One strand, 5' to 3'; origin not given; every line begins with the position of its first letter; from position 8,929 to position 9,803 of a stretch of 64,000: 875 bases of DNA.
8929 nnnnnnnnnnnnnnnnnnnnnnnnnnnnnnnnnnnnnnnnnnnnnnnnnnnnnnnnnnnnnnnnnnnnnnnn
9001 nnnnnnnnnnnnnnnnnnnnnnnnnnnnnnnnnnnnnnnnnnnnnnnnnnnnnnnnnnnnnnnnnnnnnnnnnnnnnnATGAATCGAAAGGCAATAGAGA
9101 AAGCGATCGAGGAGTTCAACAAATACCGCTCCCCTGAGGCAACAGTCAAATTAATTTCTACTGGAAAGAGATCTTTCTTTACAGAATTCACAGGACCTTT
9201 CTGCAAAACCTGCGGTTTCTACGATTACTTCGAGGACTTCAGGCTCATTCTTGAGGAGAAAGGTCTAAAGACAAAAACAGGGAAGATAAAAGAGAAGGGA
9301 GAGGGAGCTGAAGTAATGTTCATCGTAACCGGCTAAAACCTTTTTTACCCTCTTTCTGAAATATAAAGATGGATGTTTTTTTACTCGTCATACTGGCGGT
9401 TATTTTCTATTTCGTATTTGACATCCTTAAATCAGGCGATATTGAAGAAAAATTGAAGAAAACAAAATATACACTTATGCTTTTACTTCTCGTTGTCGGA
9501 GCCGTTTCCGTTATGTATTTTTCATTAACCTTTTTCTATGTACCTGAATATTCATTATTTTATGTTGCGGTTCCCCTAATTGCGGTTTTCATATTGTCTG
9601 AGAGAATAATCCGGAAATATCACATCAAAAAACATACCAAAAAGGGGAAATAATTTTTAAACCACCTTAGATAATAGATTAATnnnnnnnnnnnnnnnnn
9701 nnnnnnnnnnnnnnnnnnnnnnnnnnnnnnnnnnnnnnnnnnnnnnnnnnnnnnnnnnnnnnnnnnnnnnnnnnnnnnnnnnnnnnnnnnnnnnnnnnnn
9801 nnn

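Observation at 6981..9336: Seven-gene redox operon pairing a split FTR-rubredoxin module and a Grx-like protein with three ROS-detoxifying iron proteins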

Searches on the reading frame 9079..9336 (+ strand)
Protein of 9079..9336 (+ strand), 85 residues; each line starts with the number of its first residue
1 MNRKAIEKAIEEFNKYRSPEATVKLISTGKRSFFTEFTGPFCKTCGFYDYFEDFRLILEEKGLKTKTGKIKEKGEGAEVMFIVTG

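Call 3: search_protein_families(library=pfam, proteins=[window:9079-9336:+], max_evalue=0.01)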
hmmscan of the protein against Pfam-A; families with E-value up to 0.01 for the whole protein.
window:9079-9336:+ (85 aa): 0 families

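Call 5: search_protein_families(library=ncbifam, proteins=[window:9079-9336:+], max_evalue=0.01)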
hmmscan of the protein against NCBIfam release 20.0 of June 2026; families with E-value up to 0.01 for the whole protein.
window:9079-9336:+ (85 aa): 0 families

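Call 8: find_homologous_proteins(query=window:9079-9336:+)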
Query window:9079-9336:+ (85 aa): 64 proteins with E <= 0.001 among 66 candidates.
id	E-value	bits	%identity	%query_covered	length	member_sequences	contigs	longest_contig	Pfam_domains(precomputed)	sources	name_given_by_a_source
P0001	4.8e-49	182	100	100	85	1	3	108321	-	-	-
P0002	2.3e-36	141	79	99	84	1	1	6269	-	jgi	jgi:hypothetical protein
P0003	9.4e-36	139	83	95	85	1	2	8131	-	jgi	-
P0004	1.8e-33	132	76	99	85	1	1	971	-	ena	-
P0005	7.6e-33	130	77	95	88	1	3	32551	-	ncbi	-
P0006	1.2e-32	129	73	99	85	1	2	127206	-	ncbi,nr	ncbi:MAG: hypothetical protein GTN39_00810 [Candidatus Aenigmarchaeota archaeon]|nr:hypothetical pro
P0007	7.0e-32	127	72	98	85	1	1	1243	-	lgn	-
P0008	2.9e-31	125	75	95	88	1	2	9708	-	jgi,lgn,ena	-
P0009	4.8e-31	124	73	95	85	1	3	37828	-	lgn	-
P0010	5.0e-31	124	71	92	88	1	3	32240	-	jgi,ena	-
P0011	2.1e-29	119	69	98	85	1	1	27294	-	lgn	-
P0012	2.8e-27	112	72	95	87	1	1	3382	-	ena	-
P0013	2.8e-27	112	68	92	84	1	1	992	-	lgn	-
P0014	3.5e-27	112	64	100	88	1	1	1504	-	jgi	jgi:hypothetical protein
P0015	6.5e-27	111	64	95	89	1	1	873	-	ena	-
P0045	7.4e-22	95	62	89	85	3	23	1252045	-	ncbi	ncbi:MAG: hypothetical protein QXE40_04255 [Nitrososphaerota archaeon]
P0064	3.2e-13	67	63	61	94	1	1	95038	-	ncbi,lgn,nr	ncbi:hypothetical protein HXY32_04130 [Candidatus Bathyarchaeota archaeon]|nr:hypothetical protein [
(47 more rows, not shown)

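Call 11: find_encoding_contigs(protein=P0045, flank=5000, max_places=3)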
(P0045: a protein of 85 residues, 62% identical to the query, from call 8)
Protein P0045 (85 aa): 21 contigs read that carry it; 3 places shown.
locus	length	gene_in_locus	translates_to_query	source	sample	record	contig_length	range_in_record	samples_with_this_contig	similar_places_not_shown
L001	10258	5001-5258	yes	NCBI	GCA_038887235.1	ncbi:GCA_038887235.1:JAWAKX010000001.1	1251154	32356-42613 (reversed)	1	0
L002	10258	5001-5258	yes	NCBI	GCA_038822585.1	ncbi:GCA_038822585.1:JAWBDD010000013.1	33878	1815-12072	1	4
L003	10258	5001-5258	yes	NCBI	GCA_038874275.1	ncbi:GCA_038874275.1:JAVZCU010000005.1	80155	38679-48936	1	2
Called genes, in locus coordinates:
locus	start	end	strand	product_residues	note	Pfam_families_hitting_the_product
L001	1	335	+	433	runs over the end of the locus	PF03952:Enolase_N, PF00113:Enolase_C, PF13378:MR_MLE_C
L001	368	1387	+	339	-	PF01513:NAD_kinase, PF20143:NAD_kinase_C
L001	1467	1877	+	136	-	PF02996:Prefoldin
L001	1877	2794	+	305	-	PF02881:SRP54_N (weak), PF00448:SRP54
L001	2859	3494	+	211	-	PF22167:PH0730-like_N, PF21715:CggR_N, PF14544:DUF4443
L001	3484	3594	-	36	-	PF19609:DUF6114 (weak)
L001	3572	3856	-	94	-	-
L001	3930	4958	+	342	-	PF08240:ADH_N, PF00107:ADH_zinc_N, PF13602:ADH_zinc_N_2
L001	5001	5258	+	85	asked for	-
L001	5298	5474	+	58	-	-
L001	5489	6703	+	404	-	PF01969:Ni_insertion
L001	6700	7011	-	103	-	PF04242:DUF424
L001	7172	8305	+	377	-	PF08442:ATP-grasp_2, PF13549:ATP-grasp_5, PF24948:Citrate_synth_N, PF00549:Ligase_CoA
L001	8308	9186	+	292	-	PF02629:CoA_binding, PF13380:CoA_binding_2, PF13607:Succ_CoA_lig, PF00549:Ligase_CoA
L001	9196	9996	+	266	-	PF00149:Metallophos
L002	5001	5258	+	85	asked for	-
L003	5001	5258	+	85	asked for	-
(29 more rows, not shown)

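Call 12: find_encoding_contigs(protein=P0064, flank=5000, max_places=2)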
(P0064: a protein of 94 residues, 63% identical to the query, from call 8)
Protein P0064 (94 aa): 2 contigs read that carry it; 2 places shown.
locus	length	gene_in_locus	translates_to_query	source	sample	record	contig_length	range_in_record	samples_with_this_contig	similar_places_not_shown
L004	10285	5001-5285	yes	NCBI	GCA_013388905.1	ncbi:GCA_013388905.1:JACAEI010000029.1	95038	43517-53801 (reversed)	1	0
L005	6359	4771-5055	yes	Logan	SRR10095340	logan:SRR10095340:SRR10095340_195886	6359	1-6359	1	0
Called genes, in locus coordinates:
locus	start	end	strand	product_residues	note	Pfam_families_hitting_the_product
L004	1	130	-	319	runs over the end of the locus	PF16902:FokI_D3 (weak), PF01978:TrmB (faint), PF14947:HTH_45 (weak)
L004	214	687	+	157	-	PF01381:HTH_3 (weak)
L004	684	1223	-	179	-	PF13412:HTH_24 (weak)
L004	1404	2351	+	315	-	PF00089:Trypsin, PF13365:Trypsin_2, PF00595:PDZ (weak), PF13180:PDZ_2, PF17820:PDZ_6 (weak)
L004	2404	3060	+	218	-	-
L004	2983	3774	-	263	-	PF00106:adh_short, PF08659:KR (weak), PF13460:NAD_binding_10 (weak), PF13561:adh_short_C2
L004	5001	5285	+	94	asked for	-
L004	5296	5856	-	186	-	PF03358:FMN_red, PF02525:Flavodoxin_2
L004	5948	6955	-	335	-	PF13353:Fer4_12 (weak), PF04055:Radical_SAM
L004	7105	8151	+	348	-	PF00152:tRNA-synt_2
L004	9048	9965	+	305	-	PF01904:DUF72, PF19102:DUF5789 (weak)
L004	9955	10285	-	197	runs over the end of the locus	PF03167:UDG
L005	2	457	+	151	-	?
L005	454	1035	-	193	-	PF13412:HTH_24 (weak)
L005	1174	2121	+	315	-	PF00089:Trypsin, PF13365:Trypsin_2, PF00595:PDZ (weak), PF13180:PDZ_2, PF17820:PDZ_6 (weak)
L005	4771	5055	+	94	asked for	-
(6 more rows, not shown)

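Call 31: search_solved_structures(query=A2, max_evalue=10, show_alignments=2)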
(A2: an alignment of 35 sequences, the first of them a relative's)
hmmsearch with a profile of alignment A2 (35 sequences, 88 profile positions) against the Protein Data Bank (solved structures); distinct sequences matched with E-value up to 10: 9.
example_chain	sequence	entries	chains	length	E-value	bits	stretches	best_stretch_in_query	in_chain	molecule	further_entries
5myj_B5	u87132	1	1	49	0.077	16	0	42-69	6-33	50S ribosomal protein L33 3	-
1jy2_P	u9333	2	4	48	0.22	14.6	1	41-61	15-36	FIBRINOGEN GAMMA-B CHAIN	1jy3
1m1j_C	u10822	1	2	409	0.29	14.2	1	41-66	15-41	Fibrinogen gamma chain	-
1ei3_C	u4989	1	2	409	0.29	14.2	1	41-66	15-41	FIBRINOGEN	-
8bc3_A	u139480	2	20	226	0.35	13.9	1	8-70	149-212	BmSF-TAL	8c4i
8bc4_A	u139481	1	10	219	0.6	13.2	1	8-67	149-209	Transaldolase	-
7cvo_B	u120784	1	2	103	0.75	12.9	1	4-64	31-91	Nuclear transcription factor Y subunit B-3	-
8bc2_A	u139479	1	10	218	0.9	12.6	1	10-67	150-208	Transaldolase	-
2a45_I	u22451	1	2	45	0.98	12.5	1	41-60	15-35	Fibrinogen gamma chain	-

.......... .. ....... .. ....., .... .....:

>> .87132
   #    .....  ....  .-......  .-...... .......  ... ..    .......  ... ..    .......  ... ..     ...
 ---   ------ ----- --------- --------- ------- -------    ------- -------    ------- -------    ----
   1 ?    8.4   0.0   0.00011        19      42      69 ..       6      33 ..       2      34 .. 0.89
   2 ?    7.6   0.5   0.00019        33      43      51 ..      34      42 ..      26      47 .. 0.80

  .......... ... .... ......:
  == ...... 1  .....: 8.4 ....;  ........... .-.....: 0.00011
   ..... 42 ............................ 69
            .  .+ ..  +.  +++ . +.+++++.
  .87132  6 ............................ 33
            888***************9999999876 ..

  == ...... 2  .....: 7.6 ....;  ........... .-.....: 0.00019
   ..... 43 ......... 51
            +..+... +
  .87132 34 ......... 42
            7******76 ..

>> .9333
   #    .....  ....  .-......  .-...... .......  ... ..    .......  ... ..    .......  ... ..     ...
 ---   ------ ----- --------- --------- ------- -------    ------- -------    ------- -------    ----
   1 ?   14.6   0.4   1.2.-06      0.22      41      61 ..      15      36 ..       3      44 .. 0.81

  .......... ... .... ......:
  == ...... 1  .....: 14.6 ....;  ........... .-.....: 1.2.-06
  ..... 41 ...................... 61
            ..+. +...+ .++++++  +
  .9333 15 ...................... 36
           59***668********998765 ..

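Call 38: predict_structure(alignment_id=A2)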
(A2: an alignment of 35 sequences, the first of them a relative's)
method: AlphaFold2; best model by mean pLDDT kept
length: 85 residues; sequences in the alignment: 35
mean_pLDDT: 92.2   pTM: 0.83
mean pLDDT of the five models: 92.2, 90.6, 86.8, 86.0, 85.8
residues with pLDDT >= 90: 64; 70-90: 20; 50-70: 1; < 50: 0
segments of 3 or more residues with pLDDT < 50: none
pLDDT, mean of each block of 10 residues (from residue 1): 93 91 95 95 81 96 96 92 93
secondary structure, 60 per line:
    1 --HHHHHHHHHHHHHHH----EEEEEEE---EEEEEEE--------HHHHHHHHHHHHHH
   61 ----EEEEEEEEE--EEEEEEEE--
elements in order: H3-17 E22-28 E32-38 H47-60 E65-73 E76-83

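Call 39: search_protein_representatives(alignment_id=A2)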
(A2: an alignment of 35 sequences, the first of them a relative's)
Query: 35 sequences, 88 profile positions. Proteins with E-value up to 0.001 (for the whole library): 363; up to 1e-10: 256; up to 1e-30: 5. The best 150 are listed.
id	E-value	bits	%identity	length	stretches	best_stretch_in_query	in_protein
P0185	9.4e-34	131.2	-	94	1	5-85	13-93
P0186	1.1e-33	131.0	-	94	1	2-87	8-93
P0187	1.8e-33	130.3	-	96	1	4-87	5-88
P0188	1.9e-31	123.8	-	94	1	7-85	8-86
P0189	5.2e-31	122.4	-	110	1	3-87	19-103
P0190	6.7e-30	118.8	-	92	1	4-85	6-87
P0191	9.8e-30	118.3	-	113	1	5-87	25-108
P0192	1.2e-29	118.1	-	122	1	6-86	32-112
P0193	3.4e-29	116.6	-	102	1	4-86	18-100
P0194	4.3e-29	116.2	-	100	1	5-86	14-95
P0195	1.5e-28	114.5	-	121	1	5-87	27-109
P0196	1.9e-27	111.0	-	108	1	8-86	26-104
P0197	3.4e-27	110.2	-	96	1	2-87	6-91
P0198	3.7e-27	110.1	-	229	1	4-87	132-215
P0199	1.2e-26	108.4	-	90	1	4-87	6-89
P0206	4.0e-25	103.6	-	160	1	5-86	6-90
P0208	8.2e-25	102.5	-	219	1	7-87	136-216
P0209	1.4e-24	101.8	-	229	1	5-87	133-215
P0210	2.3e-24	101.1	-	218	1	6-87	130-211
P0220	2.6e-23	97.7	-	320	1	7-85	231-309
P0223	3.0e-23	97.5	-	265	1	7-86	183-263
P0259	2.3e-20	88.3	-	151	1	5-76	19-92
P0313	5.1e-18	80.8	-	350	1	4-79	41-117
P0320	1.4e-17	79.4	-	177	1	9-86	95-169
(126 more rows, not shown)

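Call 40: search_protein_families(library=pfam, proteins=[P0198, P0208, P0209, P0210, P0220, P0223, P0320, P0313, P0206, P0259], max_evalue=0.001)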
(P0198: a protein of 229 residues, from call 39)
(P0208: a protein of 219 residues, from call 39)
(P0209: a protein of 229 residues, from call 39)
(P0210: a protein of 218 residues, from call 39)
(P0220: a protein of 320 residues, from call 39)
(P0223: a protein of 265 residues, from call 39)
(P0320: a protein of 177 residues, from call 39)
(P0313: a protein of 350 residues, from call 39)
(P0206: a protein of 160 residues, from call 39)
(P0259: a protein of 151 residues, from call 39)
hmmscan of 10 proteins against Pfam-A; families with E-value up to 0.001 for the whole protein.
P0198 (229 aa): 2 families
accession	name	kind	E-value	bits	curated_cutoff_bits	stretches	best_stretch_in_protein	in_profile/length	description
PF01880.24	Desulfoferrodox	-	7.9e-06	26.8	22.2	1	44-123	4-96/98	Desulfoferrodoxin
PF06397.17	Desulfoferrod_N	-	1.7e-05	24.8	23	1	7-36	7-36/36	Desulfoferrodoxin, N-terminal domain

P0208 (219 aa): 2 families
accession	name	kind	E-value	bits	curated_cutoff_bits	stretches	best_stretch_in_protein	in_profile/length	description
PF06397.17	Desulfoferrod_N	-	2.4e-11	43.5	23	1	4-35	3-34/36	Desulfoferrodoxin, N-terminal domain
PF01880.24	Desulfoferrodox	-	1.7e-07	32.1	22.2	1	59-122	26-96/98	Desulfoferrodoxin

P0209 (229 aa): 2 families
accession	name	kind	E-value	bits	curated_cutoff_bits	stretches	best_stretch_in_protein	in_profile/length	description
PF01909.29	NTP_transf_2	-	1.8e-07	31.9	21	1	30-77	6-47/93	Nucleotidyltransferase domain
PF18765.7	Polbeta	-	4.3e-05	24.1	26.9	1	35-117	11-87/93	Polymerase beta, Nucleotidyltransferase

P0210 (218 aa): 2 families
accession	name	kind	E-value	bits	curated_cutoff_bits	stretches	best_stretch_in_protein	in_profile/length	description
PF01880.24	Desulfoferrodox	-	8.7e-07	29.9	22.2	1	44-118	8-95/98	Desulfoferrodoxin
PF06397.17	Desulfoferrod_N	-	1.6e-06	28.1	23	1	3-33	6-36/36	Desulfoferrodoxin, N-terminal domain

P0220 (320 aa): 2 families
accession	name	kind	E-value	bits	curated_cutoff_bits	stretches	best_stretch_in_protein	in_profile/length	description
PF03749.19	SfsA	-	4.5e-20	72.3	22.8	1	76-190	2-119/138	Sugar fermentation stimulation protein RE domain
PF17746.7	SfsA_N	-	6.6e-10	39.4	25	1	11-71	2-62/63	SfsA N-terminal OB domain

P0223 (265 aa): 3 families
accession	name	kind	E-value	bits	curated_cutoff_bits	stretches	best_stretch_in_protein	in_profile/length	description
PF13207.12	AAA_17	-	3.4e-11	44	27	1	7-133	1-132/136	AAA domain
PF13238.12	AAA_18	-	1.8e-08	35.4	29.4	1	4-128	1-115/128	AAA domain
PF13671.12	AAA_33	-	0.00087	20.1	27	0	4-127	2-121/143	AAA domain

P0320 (177 aa): 1 family
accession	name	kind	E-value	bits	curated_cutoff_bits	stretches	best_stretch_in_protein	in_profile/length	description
PF14542.12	Acetyltransf_CG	-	1.7e-10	41.3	30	1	11-81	1-74/80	GCN5-related N-acetyl-transferase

P0313 (350 aa): 1 family
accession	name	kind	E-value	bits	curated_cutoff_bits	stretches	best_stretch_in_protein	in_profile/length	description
PF22175.2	Ogg-HhH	-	4.6e-53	179.8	27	1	150-330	1-172/173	8-oxoguanine DNA glycosylase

P0206 (160 aa): 0 families

P0259 (151 aa): 0 families

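Call 42: find_related_loci(query=A2, collection=metagenome_contigs, flank=4000)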
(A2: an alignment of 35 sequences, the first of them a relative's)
Query A2 (85 aa) in metagenome_contigs; peptide patterns used: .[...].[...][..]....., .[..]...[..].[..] (x = any residue, [..] = any of these).
543 stretches matched a pattern; 399 encode a relative of the query (tblastn E <= 1e-3); the best 80 are kept; 80 distinct loci.
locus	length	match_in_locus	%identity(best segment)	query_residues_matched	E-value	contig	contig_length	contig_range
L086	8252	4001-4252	73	1-84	2e-37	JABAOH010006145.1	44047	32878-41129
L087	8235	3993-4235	75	5-85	3e-37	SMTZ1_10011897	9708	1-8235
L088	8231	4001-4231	71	5-81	1e-36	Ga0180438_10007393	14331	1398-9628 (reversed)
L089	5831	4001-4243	77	1-81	6e-37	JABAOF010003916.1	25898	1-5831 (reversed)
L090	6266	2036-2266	71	5-81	1e-36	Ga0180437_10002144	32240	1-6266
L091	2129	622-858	63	3-81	6e-31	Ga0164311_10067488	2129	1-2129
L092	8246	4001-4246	57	3-84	6e-31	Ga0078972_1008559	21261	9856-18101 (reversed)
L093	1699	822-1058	59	3-81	2e-30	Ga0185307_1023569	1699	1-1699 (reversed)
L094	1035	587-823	57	3-81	1e-30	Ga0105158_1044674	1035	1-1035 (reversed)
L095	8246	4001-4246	55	3-84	2e-29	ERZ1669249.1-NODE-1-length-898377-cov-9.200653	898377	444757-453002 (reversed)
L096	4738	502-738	58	3-81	4e-29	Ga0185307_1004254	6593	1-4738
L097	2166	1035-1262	61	6-81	6e-29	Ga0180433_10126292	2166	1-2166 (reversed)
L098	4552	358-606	55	1-83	1e-28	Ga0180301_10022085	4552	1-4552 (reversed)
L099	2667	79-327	55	3-85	2e-28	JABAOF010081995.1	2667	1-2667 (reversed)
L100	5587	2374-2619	52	3-84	2e-28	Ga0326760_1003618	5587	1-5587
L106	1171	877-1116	55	6-85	9e-28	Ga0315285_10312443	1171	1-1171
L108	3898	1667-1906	58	6-85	3e-27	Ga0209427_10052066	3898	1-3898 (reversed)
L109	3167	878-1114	56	3-81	3e-27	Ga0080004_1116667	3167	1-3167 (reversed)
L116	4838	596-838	54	3-83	1e-26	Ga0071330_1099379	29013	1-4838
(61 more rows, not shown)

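Call 43: fold_search(model_id=the predicted structure, library=pdb)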
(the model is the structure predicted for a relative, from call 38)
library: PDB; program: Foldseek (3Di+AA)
matches with E <= 10: 1452; with E <= 0.001: 2
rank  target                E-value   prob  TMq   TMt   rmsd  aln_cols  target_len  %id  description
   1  5n7l                  2.7e-04  1.00  0.50  0.52   4.3        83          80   19  Crystal structure of the periplasmic domain of XcpY, tI crystal form. (released 2018-03-14)
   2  6ghu_A                5.2e-04  1.00  0.55  0.58   3.5        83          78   18  Crystal structure of the periplasmic domain of XcpY, oP crystal form. (released 2018-11-21)
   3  6mrs                  1.5e-03  1.00  0.46  0.50   4.0        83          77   17  De novo designed protein Peak6 (released 2019-06-12)
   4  8k4i                  2.6e-03  1.00  0.56  0.34   3.8        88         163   16  Crystal structure of YajQ STM0435 (released 2024-04-17)
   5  6bdd                  2.8e-03  0.99  0.50  0.28   5.0        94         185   15  Crystal structure of Fe(II) unliganded H-NOX protein from K. algicida (released 2018-05-30)
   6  7mwr_A                2.8e-03  0.99  0.44  0.23   7.4        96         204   14  Structure of De Novo designed beta sheet heterodimer LHD101A53/B4 (released 2022-01-19)
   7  5hl8_A                3.1e-03  1.00  0.51  0.53   3.7        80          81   11  1.93 Angstrom resolution crystal structure of a pullulanase-specific type II secretion system integral cytoplasmic mem (released 2016-01-27)
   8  6bde                  4.6e-03  0.99  0.51  0.29   4.7        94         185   16  Crystal structure of Fe(II) unliganded H-NOX protein mutant A71G from K. algicida (released 2018-05-30)
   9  6i6s_A                4.9e-03  1.00  0.61  0.55   4.6        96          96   10  Circular permutant of ribosomal protein S6, adding 9aa to C terminal of P68-69, L75A mutant (released 2019-11-27)
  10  1xbn                  5.6e-03  0.96  0.43  0.24   5.2        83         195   13  Crystal structure of a bacterial nitric oxide sensor: an ortholog of mammalian soluble guanylate cyclase heme domain (released 2004-09-07)
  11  9dcz_B                6.4e-03  1.00  0.53  0.40   3.9        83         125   18  Designed allosteric facilitated dissociation switch AS1 in complex state TH with methylated lysines, crystal #1 (released 2025-08-20)
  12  9drl_B                7.2e-03  0.90  0.40  0.13   8.8       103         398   14  Cryo-EM structure of the T33-549 tetrahedral cage (released 2025-08-06)
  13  5b7w_A                7.7e-03  1.00  0.58  0.36   3.9        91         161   12  Crystal structure of the YajQ-family protein XC_3703 from Xanthomonas campestris pv.campestris (released 2016-09-07)
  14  9dcz_D                8.2e-03  0.93  0.39  0.29   9.2       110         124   12  Designed allosteric facilitated dissociation switch AS1 in complex state TH with methylated lysines, crystal #1 (released 2025-08-20)
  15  9dd0_B                9.4e-03  0.97  0.45  0.34   9.4       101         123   14  Designed allosteric facilitated dissociation switch AS1 in complex state TH with methylated lysines, crystal #2 (released 2025-08-20)
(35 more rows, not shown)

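Call 60: search_protein_families(library=pfam, proteins=[L109:1113-1448:-, L116:144-587:+, L106:212-844:+, L108:1099-1605:+], max_evalue=0.001)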
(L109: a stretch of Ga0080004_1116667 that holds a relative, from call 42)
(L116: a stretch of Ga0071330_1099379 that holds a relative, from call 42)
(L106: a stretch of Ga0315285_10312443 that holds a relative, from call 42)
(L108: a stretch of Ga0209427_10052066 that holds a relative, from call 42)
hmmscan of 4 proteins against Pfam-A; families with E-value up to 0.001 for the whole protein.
L109:1113-1448:- (111 aa): 4 families
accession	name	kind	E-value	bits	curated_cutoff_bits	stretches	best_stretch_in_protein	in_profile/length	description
PF02915.23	Rubrerythrin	-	9.4e-11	42.7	22.8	1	39-107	2-73/137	Rubrerythrin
PF22277.2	EncFtn-like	-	1.9e-07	31.2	27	1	29-101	8-80/85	EncFtn-like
PF09537.16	DUF2383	-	5.2e-05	23.8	30.8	1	47-97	13-63/111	Domain of unknown function (DUF2383)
PF03232.19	COQ7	-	0.00024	21.2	23.5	1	37-92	4-60/169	Ubiquinone biosynthesis protein COQ7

L116:144-587:+ (147 aa): 1 family
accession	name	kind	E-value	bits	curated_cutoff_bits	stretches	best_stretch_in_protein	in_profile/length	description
PF01880.24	Desulfoferrodox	-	8.9e-31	106.8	22.2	1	30-141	2-97/98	Desulfoferrodoxin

L106:212-844:+ (210 aa): 2 families
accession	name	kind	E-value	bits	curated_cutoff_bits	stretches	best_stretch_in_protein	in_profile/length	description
PF02777.23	Sod_Fe_C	-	7.2e-34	116.3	20.9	1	102-204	1-102/102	Iron/manganese superoxide dismutases, C-terminal domain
PF00081.27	Sod_Fe_N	-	6.4e-29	100.7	27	1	15-95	2-82/82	Iron/manganese superoxide dismutases, alpha-hairpin domain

L108:1099-1605:+ (168 aa): 3 families
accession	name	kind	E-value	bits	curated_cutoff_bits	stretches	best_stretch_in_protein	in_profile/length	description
PF02943.20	FeThRed_B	-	4.5e-21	75.3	22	1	11-100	2-93/106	Ferredoxin thioredoxin reductase catalytic beta chain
PF21349.2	RUBY_RBDX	-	1.1e-14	54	26.5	1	136-165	1-30/30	Rubrerythrin, rubredoxin-like domain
PF23458.2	DUF7130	-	2e-05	24.8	35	1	123-164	42-83/89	Domain of unknown function (DUF7130)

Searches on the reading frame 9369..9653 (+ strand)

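Call 3: search_protein_families(library=pfam, proteins=[window:9369-9653:+], max_evalue=0.01)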
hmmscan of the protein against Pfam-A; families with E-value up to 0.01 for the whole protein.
window:9369-9653:+ (94 aa): 2 families
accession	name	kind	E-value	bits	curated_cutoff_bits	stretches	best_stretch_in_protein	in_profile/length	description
PF03994.20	DUF350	-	0.0055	17.2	26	1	5-93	15-110/133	Domain of Unknown Function (DUF350)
PF06432.16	GPI2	-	0.0099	15.9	24.4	0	2-88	184-263/270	Phosphatidylinositol N-acetylglucosaminyltransferase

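Call 5: search_protein_families(library=ncbifam, proteins=[window:9369-9653:+], max_evalue=0.01)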
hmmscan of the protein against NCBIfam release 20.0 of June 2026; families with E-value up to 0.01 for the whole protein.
window:9369-9653:+ (94 aa): 2 families
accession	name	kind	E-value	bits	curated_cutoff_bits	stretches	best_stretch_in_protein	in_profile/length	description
NF046002.1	MAG3450_fam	equivalog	0.0013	18.9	70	1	2-76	3-78/121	MAG3450 family membrane protein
TIGR03025.1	EPS_sugtrans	subfamily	0.0041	16.4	295.55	1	4-89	34-119/445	exopolysaccharide biosynthesis polyprenyl glycosylphosphotransferase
